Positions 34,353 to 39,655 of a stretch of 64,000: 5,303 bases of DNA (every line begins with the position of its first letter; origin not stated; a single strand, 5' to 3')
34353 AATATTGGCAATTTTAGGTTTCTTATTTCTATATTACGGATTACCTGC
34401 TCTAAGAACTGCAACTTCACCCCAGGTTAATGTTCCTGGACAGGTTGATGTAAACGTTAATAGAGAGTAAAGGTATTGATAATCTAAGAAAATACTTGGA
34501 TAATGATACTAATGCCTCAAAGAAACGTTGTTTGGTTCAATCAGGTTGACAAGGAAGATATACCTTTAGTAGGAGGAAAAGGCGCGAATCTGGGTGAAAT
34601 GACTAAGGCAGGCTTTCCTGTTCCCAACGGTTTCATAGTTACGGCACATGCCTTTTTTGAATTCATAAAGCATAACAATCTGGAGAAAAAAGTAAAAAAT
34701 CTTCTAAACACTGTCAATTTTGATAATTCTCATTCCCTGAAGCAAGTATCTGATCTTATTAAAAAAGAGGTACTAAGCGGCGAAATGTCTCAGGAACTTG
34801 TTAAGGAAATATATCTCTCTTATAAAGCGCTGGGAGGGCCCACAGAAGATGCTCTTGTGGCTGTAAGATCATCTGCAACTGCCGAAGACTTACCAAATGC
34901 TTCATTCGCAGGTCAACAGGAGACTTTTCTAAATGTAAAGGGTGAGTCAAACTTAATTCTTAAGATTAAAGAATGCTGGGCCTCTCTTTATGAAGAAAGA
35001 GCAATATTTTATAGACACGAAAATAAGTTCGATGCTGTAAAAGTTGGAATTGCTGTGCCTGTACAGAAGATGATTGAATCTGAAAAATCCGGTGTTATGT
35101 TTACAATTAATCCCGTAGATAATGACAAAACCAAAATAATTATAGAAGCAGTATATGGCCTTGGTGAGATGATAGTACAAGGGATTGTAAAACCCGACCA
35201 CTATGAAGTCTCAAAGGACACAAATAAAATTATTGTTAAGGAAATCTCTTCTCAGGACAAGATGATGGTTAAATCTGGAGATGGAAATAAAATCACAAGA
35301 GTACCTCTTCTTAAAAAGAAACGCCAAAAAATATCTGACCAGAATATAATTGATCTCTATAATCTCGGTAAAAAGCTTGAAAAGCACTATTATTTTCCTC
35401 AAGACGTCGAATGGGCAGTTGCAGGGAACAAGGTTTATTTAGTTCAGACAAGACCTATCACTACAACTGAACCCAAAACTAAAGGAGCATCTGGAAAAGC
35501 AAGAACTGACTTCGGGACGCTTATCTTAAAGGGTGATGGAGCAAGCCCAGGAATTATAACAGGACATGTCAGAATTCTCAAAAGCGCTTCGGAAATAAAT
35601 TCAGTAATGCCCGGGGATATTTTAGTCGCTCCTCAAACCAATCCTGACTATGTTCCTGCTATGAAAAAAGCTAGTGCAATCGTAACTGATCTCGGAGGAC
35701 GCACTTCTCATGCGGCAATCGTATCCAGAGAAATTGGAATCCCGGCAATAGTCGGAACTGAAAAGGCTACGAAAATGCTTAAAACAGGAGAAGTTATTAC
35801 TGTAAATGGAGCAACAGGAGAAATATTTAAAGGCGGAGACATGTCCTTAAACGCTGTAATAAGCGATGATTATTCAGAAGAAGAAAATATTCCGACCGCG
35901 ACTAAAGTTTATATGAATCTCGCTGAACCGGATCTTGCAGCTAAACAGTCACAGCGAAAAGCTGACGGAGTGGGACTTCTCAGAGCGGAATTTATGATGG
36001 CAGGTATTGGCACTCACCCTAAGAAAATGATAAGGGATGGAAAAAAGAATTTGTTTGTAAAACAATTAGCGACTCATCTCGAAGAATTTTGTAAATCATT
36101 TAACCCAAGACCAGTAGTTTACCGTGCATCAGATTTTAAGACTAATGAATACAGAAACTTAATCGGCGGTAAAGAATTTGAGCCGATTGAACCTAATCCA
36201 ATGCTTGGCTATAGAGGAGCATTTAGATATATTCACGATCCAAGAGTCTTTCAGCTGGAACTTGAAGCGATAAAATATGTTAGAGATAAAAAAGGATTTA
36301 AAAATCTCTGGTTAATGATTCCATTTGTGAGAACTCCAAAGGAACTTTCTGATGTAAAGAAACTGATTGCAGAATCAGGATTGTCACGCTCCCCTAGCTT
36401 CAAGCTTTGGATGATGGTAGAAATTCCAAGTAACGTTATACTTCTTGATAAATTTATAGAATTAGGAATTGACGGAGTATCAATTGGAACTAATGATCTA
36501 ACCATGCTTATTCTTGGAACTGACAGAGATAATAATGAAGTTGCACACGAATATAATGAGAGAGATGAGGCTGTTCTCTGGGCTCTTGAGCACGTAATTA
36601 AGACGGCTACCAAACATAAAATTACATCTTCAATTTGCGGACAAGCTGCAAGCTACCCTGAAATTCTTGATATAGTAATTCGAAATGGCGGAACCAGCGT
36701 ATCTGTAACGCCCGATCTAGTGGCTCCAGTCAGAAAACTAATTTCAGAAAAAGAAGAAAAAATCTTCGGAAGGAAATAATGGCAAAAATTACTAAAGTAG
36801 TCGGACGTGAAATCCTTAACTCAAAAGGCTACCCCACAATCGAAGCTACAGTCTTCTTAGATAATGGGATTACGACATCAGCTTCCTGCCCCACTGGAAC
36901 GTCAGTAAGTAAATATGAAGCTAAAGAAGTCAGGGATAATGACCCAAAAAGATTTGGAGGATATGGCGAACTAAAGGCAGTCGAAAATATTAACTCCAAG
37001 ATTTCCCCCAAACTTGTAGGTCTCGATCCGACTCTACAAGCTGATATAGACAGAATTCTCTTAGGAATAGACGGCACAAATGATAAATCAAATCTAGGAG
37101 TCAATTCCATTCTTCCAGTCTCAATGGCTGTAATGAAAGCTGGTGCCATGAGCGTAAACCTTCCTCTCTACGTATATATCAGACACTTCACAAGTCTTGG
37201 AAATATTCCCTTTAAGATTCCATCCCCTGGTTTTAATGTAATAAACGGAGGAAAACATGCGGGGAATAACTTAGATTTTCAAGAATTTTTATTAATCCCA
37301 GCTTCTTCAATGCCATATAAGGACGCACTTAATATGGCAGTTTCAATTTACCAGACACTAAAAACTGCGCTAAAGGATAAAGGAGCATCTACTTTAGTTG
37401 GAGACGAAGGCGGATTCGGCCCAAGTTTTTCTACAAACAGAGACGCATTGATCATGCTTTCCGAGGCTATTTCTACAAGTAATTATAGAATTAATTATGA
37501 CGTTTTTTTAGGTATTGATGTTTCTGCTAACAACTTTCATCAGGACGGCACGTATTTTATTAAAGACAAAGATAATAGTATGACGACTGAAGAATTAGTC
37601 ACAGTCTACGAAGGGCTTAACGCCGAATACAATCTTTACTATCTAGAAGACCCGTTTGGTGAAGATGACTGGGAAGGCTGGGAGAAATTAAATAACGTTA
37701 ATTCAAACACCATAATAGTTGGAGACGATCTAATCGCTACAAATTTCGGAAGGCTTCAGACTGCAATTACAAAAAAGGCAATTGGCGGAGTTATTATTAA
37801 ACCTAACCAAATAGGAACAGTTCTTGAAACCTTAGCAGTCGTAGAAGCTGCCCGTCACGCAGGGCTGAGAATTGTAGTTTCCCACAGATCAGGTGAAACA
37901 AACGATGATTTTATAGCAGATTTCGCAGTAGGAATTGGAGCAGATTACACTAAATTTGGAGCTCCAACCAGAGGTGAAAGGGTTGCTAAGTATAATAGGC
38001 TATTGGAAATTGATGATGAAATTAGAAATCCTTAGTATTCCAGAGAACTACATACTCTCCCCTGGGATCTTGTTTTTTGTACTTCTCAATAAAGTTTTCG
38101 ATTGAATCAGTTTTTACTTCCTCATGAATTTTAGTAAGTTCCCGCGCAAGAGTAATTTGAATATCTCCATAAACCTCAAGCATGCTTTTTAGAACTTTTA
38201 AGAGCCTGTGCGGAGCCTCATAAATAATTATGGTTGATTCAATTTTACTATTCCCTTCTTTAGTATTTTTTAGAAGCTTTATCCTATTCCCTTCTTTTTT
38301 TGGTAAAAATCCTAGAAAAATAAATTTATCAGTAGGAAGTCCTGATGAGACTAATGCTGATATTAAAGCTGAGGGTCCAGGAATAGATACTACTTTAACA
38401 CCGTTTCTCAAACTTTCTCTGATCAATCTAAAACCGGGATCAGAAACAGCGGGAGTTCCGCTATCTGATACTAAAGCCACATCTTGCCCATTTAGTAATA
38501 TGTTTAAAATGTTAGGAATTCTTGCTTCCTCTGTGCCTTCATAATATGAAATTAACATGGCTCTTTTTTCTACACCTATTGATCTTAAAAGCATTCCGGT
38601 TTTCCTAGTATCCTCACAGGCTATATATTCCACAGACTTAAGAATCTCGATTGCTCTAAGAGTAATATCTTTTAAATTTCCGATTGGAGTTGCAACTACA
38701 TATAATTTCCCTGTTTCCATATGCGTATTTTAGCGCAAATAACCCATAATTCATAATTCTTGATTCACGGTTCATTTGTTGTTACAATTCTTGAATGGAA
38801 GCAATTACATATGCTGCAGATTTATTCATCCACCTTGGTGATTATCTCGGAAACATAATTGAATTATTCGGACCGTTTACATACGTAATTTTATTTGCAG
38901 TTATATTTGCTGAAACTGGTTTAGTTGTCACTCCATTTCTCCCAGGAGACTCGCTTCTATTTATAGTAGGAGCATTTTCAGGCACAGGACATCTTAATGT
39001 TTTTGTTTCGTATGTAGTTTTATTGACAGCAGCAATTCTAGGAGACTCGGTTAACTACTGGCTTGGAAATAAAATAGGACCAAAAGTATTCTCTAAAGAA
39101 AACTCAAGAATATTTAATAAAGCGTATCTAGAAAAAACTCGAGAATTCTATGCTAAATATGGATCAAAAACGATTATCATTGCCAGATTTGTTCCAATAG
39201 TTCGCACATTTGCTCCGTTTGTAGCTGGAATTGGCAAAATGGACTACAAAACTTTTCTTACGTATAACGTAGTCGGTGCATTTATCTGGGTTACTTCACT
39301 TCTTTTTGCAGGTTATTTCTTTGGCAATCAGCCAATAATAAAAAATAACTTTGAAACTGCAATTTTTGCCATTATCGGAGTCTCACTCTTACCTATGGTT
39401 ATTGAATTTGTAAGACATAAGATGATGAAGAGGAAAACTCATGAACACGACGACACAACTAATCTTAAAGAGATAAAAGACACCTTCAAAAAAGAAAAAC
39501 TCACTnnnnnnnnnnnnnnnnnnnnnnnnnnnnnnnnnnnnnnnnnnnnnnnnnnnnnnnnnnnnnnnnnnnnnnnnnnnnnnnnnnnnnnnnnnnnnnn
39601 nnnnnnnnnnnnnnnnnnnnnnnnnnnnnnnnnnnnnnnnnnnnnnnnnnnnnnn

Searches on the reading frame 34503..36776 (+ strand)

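Call 17: search_protein_families(library=pfam, proteins=[window:34503-36776:+], max_evalue=0.00001)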
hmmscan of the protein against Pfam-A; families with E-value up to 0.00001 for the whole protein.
window:34503-36776:+ (758 aa): 3 families
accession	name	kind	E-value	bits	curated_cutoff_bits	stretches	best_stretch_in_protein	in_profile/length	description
PF01326.24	PPDK_N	-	1.1e-108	363.8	27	1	21-329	2-319/328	Pyruvate phosphate dikinase, AMP/ATP-binding domain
PF02896.24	PEP-utilizers_C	-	5.1e-67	226.5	22.8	1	465-750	18-291/293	PEP-utilising enzyme, PEP-binding domain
PF00391.29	PEP-utilizers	-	3.1e-28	97.6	23.1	1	370-439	3-72/72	PEP-utilising enzyme, mobile domain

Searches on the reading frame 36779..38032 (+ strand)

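Call 17: search_protein_families(library=pfam, proteins=[window:36779-38032:+], max_evalue=0.00001)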
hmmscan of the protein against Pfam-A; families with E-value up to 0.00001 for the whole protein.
window:36779-38032:+ (418 aa): 3 families
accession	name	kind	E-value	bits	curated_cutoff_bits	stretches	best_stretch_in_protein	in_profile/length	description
PF00113.28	Enolase_C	-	3.6e-84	283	21.5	1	146-415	3-281/296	Enolase, C-terminal TIM barrel domain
PF03952.21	Enolase_N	-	8.3e-46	155.9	35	1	4-134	1-131/131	Enolase, N-terminal domain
PF13378.12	MR_MLE_C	-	5.2e-08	33.3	29.4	1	266-367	53-152/219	Enolase C-terminal domain-like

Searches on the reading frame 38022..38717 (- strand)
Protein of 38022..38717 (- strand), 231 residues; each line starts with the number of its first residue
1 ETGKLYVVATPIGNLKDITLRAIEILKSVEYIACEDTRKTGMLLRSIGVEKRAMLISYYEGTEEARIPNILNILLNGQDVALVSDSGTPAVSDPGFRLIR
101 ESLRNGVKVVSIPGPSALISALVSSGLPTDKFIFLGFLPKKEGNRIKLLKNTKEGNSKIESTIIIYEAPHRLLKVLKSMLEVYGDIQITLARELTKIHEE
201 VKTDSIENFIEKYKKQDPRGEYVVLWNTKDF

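Call 17: search_protein_families(library=pfam, proteins=[window:38022-38717:-], max_evalue=0.00001)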
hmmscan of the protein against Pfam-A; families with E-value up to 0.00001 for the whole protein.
window:38022-38717:- (231 aa): 1 family
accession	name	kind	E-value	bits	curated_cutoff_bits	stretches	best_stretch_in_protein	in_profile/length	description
PF00590.25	TP_methylase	-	3.9e-27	96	27.8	1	4-207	1-209/212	Tetrapyrrole (Corrin/Porphyrin) Methylases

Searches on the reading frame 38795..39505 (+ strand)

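Call 17: search_protein_families(library=pfam, proteins=[window:38795-39505:+], max_evalue=0.00001)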
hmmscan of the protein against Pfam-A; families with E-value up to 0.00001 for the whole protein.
window:38795-39505:+ (237 aa): 1 family
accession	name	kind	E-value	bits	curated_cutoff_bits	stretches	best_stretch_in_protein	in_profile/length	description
PF09335.16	VTT_dom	-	9.9e-23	81.4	33.9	1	49-174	1-122/123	VTT domain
